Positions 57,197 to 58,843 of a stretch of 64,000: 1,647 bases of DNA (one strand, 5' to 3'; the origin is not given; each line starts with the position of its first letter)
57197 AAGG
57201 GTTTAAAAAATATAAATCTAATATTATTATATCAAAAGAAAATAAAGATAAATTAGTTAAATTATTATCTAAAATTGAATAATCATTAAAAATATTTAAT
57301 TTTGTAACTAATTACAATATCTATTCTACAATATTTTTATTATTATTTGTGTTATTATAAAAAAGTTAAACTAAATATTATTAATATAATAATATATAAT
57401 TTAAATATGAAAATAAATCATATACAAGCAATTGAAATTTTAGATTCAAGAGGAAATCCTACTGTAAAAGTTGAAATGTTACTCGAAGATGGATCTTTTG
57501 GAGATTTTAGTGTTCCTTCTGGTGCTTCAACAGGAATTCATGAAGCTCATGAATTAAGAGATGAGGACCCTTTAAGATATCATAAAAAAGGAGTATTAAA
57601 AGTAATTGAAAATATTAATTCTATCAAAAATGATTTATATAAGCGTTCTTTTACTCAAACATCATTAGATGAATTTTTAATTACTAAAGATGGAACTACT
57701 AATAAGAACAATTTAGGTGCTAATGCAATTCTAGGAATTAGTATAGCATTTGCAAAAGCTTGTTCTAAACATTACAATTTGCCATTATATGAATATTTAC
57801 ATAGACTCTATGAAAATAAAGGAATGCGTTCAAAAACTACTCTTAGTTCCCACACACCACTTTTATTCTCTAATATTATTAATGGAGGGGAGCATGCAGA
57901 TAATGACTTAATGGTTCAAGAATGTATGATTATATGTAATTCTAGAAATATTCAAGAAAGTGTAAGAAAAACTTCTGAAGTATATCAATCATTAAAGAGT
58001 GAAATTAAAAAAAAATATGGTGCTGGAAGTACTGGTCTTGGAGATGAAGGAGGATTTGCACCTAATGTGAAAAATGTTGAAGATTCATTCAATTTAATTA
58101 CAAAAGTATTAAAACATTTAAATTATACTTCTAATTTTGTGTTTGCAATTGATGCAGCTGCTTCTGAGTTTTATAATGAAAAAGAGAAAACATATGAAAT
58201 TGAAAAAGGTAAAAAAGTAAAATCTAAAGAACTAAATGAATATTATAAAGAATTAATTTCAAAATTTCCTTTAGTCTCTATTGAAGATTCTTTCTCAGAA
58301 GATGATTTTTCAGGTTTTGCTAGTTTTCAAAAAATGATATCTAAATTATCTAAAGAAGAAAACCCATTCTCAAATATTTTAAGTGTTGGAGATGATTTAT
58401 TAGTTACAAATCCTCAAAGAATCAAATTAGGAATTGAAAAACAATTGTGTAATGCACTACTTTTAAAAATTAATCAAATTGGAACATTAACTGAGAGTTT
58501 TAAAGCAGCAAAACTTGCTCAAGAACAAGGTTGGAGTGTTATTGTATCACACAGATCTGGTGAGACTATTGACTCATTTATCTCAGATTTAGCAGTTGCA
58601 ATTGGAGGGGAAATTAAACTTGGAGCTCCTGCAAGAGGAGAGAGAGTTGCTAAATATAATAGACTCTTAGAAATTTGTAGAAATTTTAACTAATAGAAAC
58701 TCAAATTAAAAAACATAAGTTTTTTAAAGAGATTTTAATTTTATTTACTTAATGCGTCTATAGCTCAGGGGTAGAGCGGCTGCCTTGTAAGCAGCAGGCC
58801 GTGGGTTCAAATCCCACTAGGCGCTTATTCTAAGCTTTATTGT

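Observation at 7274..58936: Recurring phenomenon: five conserved genes each carry a downstream echo of their own 3' end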

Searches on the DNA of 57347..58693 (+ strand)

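Call 64: search_rna_families(source=L035, start=17560, end=17780, threshold=evalue, max_evalue=10, show_alignments=3)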
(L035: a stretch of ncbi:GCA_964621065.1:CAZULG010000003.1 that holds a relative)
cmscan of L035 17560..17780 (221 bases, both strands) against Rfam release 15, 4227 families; matches with E-value up to 10: 3.
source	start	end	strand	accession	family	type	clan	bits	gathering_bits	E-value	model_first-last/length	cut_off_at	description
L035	17700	17751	-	RF03860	MIR1520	Gene; miRNA;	CL00145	16.1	53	8.7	1-122/122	no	MIR1520 microRNA precursor family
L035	17647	17689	-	RF03731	mir-7371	Gene; miRNA;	-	14.6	62.6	7.1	1-59/59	no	mir-7371 microRNA precursor family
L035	17654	17695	+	RF01618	ceN114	Gene; snRNA; snoRNA; CD-box;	-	12.9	44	8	1-63/63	no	Nematode snoRNA ceN114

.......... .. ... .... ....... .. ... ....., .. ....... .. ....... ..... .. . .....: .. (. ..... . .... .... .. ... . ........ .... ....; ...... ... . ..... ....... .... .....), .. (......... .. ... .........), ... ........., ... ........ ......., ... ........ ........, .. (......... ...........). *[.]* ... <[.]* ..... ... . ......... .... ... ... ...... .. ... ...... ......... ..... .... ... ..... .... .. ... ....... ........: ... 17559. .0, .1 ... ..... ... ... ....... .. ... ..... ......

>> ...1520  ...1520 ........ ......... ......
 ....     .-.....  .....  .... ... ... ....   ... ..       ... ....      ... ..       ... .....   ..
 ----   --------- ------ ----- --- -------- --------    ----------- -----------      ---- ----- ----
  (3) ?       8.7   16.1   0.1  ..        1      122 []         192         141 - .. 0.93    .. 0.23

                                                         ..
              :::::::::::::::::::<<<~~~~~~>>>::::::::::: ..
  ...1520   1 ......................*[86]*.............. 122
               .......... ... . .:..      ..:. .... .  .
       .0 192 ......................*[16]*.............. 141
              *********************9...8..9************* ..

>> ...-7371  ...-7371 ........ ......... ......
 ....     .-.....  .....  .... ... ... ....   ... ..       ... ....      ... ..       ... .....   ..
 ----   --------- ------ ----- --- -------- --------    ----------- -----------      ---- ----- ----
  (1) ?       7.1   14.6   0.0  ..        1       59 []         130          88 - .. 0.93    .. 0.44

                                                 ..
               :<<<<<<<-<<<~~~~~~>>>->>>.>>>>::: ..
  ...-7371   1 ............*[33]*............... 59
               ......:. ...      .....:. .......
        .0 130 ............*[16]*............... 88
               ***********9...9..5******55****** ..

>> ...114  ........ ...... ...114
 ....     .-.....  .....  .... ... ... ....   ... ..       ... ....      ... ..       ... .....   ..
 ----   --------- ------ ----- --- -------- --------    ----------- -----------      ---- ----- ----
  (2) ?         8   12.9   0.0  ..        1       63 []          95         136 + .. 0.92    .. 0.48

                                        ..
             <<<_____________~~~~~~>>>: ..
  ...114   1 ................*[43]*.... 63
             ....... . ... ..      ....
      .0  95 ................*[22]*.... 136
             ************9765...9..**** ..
